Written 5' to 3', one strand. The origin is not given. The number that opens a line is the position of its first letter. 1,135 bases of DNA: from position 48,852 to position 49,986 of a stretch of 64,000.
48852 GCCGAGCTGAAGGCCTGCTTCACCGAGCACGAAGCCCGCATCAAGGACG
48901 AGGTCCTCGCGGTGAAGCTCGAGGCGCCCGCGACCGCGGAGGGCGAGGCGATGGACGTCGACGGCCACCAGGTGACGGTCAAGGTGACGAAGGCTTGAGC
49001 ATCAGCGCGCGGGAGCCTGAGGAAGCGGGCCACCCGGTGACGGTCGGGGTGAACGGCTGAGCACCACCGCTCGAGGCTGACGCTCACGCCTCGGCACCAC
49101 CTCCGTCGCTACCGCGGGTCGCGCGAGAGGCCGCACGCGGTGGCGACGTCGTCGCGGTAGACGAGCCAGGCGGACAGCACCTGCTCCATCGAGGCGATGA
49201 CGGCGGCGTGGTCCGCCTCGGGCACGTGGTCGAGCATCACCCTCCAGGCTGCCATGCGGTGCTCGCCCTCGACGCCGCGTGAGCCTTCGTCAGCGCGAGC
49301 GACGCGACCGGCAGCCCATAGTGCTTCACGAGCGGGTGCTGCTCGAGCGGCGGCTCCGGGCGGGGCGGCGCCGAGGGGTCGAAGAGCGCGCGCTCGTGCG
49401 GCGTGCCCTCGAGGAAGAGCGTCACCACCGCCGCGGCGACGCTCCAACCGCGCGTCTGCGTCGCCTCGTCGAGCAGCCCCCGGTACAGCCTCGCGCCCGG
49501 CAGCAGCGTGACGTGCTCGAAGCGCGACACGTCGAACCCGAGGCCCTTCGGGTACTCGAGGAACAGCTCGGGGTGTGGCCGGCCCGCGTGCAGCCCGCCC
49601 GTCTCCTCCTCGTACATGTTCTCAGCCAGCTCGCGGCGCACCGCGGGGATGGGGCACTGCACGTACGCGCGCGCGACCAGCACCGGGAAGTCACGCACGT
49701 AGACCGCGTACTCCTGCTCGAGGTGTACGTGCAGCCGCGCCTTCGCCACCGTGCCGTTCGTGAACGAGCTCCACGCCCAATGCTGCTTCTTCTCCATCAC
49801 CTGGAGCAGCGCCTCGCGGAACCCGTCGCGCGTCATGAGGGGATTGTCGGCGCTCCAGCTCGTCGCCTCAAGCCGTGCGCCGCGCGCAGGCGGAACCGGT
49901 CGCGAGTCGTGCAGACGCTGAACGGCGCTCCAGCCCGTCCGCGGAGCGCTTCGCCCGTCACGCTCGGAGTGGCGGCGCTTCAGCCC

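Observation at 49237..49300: Apparent single-base frameshift splitting the PqqC-like gene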

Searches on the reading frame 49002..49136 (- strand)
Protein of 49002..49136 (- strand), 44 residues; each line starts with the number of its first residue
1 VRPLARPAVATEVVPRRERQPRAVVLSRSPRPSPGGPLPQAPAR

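Call 32: list_cluster_members(proteins=[window:49112-49255:-, window:49112-49240:-, window:49112-49237:-, window:49112-49225:-, window:49002-49136:-, window:51136-51720:-, window:51779-52558:-, window:52575-55817:-, window:45149-45727:-])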
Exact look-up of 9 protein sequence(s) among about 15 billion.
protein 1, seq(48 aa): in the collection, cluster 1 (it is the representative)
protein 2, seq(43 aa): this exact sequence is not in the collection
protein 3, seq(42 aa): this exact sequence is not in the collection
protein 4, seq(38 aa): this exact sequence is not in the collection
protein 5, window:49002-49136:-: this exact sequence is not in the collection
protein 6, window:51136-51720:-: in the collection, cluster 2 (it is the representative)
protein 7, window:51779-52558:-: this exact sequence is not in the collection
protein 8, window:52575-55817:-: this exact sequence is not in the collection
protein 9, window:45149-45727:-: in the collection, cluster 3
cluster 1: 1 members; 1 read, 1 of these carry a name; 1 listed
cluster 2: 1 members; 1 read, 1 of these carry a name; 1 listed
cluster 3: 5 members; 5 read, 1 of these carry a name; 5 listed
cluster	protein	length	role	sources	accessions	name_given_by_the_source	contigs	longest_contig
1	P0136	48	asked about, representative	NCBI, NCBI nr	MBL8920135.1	MAG: hypothetical protein JNJ54_14815 [Myxococcaceae bacterium] | hypothetical protein [Myxococcaceae bacterium]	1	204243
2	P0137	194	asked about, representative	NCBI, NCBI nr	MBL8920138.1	MAG: DUF1697 domain-containing protein [Myxococcaceae bacterium] | DUF1697 domain-containing protein [Myxococcaceae bacterium]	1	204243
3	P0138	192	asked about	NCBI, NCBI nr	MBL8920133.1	MAG: hypothetical protein JNJ54_14805 [Myxococcaceae bacterium] | hypothetical protein [Myxococcaceae bacterium]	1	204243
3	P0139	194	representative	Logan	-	-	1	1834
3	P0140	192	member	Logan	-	-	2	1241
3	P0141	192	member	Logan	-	-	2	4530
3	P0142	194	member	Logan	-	-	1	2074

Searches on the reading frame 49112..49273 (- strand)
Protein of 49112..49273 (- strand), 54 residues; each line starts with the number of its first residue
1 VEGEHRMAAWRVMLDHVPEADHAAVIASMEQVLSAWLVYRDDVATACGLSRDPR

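Call 6: search_protein_families(library=pfam, proteins=[window:49112-49273:-], max_evalue=1)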
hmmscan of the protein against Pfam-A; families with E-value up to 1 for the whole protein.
seq(54 aa): 0 families

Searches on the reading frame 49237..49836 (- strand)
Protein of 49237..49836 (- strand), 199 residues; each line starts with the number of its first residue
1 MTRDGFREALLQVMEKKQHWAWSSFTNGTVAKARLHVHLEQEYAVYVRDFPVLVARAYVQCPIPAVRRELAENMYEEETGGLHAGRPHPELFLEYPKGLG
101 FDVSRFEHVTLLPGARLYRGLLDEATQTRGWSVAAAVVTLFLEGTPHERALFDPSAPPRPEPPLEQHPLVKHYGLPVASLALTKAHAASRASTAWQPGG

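Call 6: search_protein_families(library=pfam, proteins=[window:49240-49836:-], max_evalue=1)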
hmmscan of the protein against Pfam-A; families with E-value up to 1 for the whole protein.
seq(199 aa): 2 families
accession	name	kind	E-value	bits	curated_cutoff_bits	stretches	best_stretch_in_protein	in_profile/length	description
PF14518.11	Haem_oxygenas_2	-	7.8e-13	49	28.9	1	41-148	5-110/177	Iron-containing redox enzyme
PF03070.21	TENA_THI-4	-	0.00011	22.5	22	1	26-139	21-126/210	TENA/THI-4/PQQC family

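Call 12: list_cluster_members(proteins=[window:49237-49836:-, window:49237-50244:-, window:50159-51139:-, window:45852-48998:+, window:49109-49447:-])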
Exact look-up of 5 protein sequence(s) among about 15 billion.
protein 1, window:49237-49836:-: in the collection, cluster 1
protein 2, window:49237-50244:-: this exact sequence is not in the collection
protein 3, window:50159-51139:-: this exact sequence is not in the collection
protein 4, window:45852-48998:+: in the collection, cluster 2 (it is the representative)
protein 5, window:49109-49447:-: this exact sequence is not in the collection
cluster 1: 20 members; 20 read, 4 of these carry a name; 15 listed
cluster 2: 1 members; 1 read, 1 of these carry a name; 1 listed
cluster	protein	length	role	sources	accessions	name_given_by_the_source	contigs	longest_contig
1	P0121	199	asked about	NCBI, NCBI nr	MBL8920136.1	MAG: iron-containing redox enzyme family protein [Myxococcaceae bacterium] | iron-containing redox enzyme family protein [Myxococcaceae bacterium]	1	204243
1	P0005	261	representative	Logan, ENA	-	-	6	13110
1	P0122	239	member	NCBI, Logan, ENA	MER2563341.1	MAG: iron-containing redox enzyme family protein [Myxococcaceae bacterium]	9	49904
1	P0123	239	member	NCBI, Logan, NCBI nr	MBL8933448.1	MAG: iron-containing redox enzyme family protein [Archangium sp.] | iron-containing redox enzyme family protein [Archangium sp.]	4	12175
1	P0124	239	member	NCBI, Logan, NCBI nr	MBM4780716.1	MAG: iron-containing redox enzyme family protein [Archangiaceae bacterium] | iron-containing redox enzyme family protein [Archangiaceae bacterium]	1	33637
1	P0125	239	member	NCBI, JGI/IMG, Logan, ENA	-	-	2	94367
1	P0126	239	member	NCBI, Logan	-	-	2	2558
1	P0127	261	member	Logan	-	-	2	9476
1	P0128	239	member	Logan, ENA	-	-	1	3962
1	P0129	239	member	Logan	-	-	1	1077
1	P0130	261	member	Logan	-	-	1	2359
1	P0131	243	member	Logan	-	-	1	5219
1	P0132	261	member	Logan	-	-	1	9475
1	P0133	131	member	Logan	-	-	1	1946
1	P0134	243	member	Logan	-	-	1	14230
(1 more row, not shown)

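Call 14: find_encoding_contigs(protein=window:49237-49836:-, flank=10000, max_places=6)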
Protein window:49237-49836:- (199 aa): no gene with exactly this product is on record in the collection.
